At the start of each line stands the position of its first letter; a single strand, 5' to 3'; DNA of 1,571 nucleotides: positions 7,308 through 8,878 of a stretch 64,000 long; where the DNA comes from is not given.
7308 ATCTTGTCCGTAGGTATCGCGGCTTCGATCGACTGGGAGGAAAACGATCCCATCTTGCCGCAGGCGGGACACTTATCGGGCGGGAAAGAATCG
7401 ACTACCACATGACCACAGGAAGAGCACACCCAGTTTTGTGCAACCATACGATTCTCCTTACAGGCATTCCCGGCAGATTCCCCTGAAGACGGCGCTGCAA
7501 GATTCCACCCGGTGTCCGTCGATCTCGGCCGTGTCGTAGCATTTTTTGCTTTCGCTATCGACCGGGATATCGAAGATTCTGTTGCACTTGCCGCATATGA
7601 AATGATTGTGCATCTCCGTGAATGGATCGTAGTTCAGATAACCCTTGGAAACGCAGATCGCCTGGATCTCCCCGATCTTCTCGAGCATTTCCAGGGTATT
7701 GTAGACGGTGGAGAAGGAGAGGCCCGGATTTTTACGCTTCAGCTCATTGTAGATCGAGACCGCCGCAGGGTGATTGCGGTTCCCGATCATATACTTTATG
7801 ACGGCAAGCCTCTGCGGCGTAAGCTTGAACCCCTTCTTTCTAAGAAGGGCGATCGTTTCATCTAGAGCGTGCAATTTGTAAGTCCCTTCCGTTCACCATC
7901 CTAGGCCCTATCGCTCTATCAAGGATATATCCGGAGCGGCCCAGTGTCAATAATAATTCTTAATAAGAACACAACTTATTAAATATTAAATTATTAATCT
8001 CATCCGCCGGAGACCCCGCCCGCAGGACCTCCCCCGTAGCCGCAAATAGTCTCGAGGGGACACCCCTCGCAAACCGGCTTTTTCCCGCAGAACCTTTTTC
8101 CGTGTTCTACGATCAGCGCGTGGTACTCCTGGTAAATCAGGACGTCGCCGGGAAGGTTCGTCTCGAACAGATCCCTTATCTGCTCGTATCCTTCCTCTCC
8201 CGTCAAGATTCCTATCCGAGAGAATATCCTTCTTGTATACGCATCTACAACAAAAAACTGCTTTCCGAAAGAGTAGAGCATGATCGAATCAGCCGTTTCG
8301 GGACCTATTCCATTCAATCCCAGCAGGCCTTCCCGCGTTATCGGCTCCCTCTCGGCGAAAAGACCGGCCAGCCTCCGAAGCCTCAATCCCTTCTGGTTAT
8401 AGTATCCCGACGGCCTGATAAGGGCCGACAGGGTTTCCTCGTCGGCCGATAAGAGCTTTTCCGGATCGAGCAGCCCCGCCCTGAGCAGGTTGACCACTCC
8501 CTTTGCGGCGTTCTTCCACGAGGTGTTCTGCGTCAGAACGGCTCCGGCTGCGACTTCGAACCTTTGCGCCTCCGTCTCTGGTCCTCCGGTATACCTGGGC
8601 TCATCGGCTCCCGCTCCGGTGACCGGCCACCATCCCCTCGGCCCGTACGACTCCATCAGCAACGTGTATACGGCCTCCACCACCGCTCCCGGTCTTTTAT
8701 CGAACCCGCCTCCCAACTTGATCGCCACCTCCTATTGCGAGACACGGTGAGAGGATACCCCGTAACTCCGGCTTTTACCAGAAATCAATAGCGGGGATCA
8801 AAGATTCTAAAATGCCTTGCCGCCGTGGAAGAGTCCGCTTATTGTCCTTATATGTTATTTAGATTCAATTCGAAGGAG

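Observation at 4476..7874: PerR-led oxidative-stress operon with two unusual domain fusions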

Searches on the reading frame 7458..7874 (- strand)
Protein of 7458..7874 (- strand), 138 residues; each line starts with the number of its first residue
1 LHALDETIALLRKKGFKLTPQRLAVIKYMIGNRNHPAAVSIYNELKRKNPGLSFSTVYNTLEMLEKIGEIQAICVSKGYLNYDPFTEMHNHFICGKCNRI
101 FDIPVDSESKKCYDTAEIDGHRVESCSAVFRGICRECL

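Call 3: search_protein_families(library=pfam, proteins=[window:7458-7874:-], max_evalue=0.1)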
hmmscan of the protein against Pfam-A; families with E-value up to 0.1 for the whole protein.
window:7458-7874:- (138 aa): 1 family
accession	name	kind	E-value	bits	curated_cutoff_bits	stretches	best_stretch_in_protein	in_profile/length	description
PF01475.25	FUR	-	1e-24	87.4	23.1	1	13-126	1-116/121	Ferric uptake regulator family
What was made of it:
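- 7458..7874 (-): PerR-type Fur-family regulator (138 aa). Pfam FUR, 87 bits (call 3).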

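Call 4: search_protein_families(library=ncbifam, proteins=[window:7458-7874:-], max_evalue=0.1)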
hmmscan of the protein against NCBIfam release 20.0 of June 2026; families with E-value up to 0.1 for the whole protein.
window:7458-7874:- (138 aa): 11 families
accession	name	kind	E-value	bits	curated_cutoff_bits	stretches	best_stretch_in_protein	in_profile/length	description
NF052545.1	TransRegPerRClab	equivalog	2.4e-30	105.3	180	1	5-137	2-134/138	transcriptional regulator PerR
NF047406.1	TransRegPerRTherm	equivalog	4.5e-20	72.2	200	1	17-137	5-125/130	manganese-dependent transcriptional regulator PerR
NF051892.1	TransRegFurBacil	equivalog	2.3e-18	66.7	220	1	6-137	7-143/149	ferric iron uptake transcriptional regulator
NF045678.1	TransRegIrrA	equivalog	1.9e-14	53.8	150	1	8-107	10-110/138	iron response transcriptional regulator IrrA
NF045677.1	FeRespRegIrr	equivalog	2.4e-14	53.5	170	1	10-107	3-101/127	Fur family transcriptional regulator Irr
NF051891.1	TransRegFurHelico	equivalog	7.4e-12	45.4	200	1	9-137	16-145/148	ferric iron uptake transcriptional regulator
NF047462.1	FUR_perox_PerRA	exception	8.2e-11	42.6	200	1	5-110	6-111/142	peroxide-responsive transcriptional repressor PerRA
NF008646.0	PRK11639.1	equivalog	9e-09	35.3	167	1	10-137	16-146/171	zinc uptake transcriptional repressor Zur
NF047461.1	FUR_perox_PerRB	exception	2.1e-08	34.2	250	1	12-104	22-115/143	peroxide-responsive transcriptional repressor PerRB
NF006999.0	PRK09462.1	equivalog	2.5e-07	30.4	146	1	10-135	7-134/148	ferric iron uptake transcriptional regulator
NF047367.1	redox_TF_RrpA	exception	0.089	13.1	185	0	38-70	31-63/101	MarR family transcription factor RrpA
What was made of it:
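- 7458..7874 (-): The best NCBIfam model is clostridial PerR at 105 bits, below the 180 equivalog cut-off (call 4).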

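Call 56: search_solved_structures(query=window:7458-7874:-, max_evalue=1e-8, show_alignments=3)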
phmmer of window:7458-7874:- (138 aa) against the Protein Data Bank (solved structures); distinct sequences matched with E-value up to 1e-8: 8.
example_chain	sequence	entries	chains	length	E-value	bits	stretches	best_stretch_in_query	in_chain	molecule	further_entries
2fe3_A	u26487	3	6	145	2.4e-20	76.2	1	2-137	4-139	Peroxide operon regulator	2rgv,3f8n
4i7h_A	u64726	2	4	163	8.3e-17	64.7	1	3-137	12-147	peroxide stress sensing regulator | Peroxide stress regulator PerR, FUR family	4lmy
6dk4_A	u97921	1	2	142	2.7e-15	59.8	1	6-114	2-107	Ferric uptake regulation protein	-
9ire_A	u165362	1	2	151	7.1e-15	58.5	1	11-137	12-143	Ferric uptake regulation protein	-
3eyy_A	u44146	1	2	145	9.8e-12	48.3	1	11-106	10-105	Putative iron uptake regulatory protein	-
6d57_A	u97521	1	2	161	4e-11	46.3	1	9-137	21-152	Ferric uptake regulation protein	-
4ets_A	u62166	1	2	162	4e-11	46.3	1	9-137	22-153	Ferric uptake regulation protein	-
2xig_A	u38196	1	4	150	6.4e-09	39.2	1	10-104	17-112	FERRIC UPTAKE REGULATION PROTEIN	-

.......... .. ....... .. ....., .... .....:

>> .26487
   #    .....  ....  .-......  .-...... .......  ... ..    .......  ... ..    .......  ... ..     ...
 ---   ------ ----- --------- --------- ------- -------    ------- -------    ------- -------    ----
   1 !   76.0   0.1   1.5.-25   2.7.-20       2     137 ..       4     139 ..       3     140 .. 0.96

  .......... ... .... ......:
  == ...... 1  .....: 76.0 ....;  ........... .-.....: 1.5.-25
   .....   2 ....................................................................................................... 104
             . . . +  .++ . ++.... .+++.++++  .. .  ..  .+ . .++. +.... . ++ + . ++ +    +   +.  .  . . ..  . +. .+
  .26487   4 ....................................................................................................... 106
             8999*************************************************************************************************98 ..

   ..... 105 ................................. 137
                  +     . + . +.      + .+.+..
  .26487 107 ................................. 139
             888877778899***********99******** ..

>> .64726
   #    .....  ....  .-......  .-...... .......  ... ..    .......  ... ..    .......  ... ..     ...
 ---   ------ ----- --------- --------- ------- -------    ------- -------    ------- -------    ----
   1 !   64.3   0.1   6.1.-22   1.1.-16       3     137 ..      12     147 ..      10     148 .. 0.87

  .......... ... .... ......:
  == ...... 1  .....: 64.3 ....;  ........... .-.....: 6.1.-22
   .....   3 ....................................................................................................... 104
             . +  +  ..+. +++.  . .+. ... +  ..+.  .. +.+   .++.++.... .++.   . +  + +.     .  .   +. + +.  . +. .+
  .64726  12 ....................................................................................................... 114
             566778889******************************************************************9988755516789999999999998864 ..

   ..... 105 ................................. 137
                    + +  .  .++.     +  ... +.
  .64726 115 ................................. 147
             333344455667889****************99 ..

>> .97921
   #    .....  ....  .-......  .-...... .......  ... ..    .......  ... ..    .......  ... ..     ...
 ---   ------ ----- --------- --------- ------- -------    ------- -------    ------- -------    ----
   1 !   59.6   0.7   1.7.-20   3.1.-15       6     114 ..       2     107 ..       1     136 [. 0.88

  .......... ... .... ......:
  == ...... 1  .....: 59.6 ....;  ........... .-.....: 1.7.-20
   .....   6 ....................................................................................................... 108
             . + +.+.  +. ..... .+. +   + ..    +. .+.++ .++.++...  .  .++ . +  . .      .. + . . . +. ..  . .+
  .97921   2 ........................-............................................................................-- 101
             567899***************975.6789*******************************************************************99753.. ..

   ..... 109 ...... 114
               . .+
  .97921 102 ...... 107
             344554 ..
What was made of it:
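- The regulator carries the PerR ligand set, including the Asp at the position of D104 (call 56).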

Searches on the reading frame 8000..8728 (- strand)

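Call 3: search_protein_families(library=pfam, proteins=[window:8000-8728:-], max_evalue=0.1)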
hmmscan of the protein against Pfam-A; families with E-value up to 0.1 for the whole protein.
window:8000-8728:- (242 aa): 3 families
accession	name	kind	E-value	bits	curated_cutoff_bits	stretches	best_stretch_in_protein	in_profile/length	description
PF00730.31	HhH-GPD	-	8.3e-19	68.4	26.2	1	62-191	2-105/108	HhH-GPD superfamily base excision DNA repair protein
PF00633.29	HHH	-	2.2e-05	24.5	24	1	129-152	7-30/30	Helix-hairpin-helix motif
PF14520.12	HHH_5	-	0.00037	21.3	27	0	78-103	15-40/57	Helix-hairpin-helix domain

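Call 4: search_protein_families(library=ncbifam, proteins=[window:8000-8728:-], max_evalue=0.1)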
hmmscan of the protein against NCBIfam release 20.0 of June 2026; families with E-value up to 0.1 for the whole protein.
window:8000-8728:- (242 aa): 8 families
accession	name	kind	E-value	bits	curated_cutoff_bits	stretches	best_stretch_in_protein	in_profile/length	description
NF010494.0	PRK13913.1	equivalog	2.8e-23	83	192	1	53-192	29-180/220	3-methyladenine DNA glycosylase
TIGR01083.1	nth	equivalog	4.7e-16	59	211.7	1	56-220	27-192/192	endonuclease III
NF053634.1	MonDNAglycDR2438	equivalog_domain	1.6e-12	47.5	400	1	63-229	27-204/219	monofunctional DNA glycosylase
TIGR01084.1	mutY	equivalog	4.5e-12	46.1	286.5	1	91-229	62-206/277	A/G-specific adenine glycosylase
NF007978.0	PRK10702.1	equivalog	3.8e-08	33.2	405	1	88-231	60-205/211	endonuclease III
NF010488.0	PRK13910.1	equivalog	2.2e-06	27.3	471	1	93-229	30-167/290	adenine-specific DNA glycosylase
NF008132.0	PRK10880.1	equivalog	4.3e-06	26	427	1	124-229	101-209/351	A/G-specific adenine glycosylase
TIGR00588.1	ogg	subfamily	0.00033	19.9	397.85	1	131-172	218-260/310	8-oxoguanine DNA-glycosylase (ogg)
